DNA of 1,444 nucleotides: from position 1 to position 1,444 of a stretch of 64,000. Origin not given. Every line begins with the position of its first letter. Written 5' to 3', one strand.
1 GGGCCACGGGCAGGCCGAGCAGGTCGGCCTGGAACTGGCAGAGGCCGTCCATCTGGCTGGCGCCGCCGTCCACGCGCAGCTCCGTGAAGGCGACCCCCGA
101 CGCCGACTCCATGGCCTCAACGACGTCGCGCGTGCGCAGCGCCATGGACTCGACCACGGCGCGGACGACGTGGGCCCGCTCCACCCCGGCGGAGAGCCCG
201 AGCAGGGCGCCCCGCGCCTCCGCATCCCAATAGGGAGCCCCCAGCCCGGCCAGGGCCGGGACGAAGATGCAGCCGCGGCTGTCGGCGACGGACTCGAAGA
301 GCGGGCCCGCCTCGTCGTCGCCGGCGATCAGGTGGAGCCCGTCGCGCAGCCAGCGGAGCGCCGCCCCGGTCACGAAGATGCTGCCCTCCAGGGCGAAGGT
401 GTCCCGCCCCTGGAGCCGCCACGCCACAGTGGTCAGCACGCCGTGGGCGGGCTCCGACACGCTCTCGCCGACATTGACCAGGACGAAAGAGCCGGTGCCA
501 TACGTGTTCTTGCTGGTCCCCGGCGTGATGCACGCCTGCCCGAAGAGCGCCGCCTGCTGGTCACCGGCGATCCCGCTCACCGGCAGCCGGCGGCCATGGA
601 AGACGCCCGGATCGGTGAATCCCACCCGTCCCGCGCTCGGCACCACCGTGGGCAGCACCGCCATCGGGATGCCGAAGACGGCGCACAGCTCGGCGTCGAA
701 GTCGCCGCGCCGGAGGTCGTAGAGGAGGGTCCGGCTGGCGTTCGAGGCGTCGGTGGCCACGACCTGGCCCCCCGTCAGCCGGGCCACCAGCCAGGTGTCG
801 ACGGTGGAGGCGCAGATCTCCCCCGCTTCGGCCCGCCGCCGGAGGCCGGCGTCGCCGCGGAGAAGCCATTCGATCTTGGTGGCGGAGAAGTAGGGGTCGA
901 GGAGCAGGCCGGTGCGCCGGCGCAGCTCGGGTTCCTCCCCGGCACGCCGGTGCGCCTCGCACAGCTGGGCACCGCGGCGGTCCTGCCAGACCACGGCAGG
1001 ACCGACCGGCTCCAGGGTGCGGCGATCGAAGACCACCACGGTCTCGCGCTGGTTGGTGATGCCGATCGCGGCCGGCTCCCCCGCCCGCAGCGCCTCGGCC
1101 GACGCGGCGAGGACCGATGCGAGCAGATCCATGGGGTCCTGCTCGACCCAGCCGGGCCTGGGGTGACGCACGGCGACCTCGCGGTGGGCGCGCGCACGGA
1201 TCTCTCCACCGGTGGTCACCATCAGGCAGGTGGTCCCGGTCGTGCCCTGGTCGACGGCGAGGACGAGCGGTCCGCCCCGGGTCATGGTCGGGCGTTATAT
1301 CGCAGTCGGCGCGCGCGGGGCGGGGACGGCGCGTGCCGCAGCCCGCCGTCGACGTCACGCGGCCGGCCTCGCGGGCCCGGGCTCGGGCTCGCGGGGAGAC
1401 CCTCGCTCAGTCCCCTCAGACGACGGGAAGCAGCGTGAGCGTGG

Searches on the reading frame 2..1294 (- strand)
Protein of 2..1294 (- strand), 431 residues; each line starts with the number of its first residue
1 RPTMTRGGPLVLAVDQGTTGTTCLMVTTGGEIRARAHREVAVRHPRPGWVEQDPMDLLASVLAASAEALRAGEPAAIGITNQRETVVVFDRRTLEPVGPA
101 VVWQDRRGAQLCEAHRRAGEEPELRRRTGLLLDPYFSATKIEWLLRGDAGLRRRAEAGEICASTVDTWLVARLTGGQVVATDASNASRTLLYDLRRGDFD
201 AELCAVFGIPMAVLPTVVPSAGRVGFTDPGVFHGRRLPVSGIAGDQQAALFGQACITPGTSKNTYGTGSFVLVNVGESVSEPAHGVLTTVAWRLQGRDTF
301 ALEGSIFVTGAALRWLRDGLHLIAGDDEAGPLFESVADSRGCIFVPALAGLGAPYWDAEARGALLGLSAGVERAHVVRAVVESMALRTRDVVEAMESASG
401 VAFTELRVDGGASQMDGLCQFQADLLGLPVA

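Call 41: search_protein_families(library=pfam, proteins=[window:2-1294:-], max_evalue=0.00001)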
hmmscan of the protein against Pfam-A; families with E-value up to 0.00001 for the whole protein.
window:2-1294:- (431 aa): 2 families
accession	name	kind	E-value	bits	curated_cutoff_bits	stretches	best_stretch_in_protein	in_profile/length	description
PF00370.27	FGGY_N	-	1.9e-58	198.4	28.8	1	11-252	2-245/245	FGGY family of carbohydrate kinases, N-terminal domain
PF02782.22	FGGY_C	-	9.6e-37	127.1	27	1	263-430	3-177/198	FGGY family of carbohydrate kinases, C-terminal domain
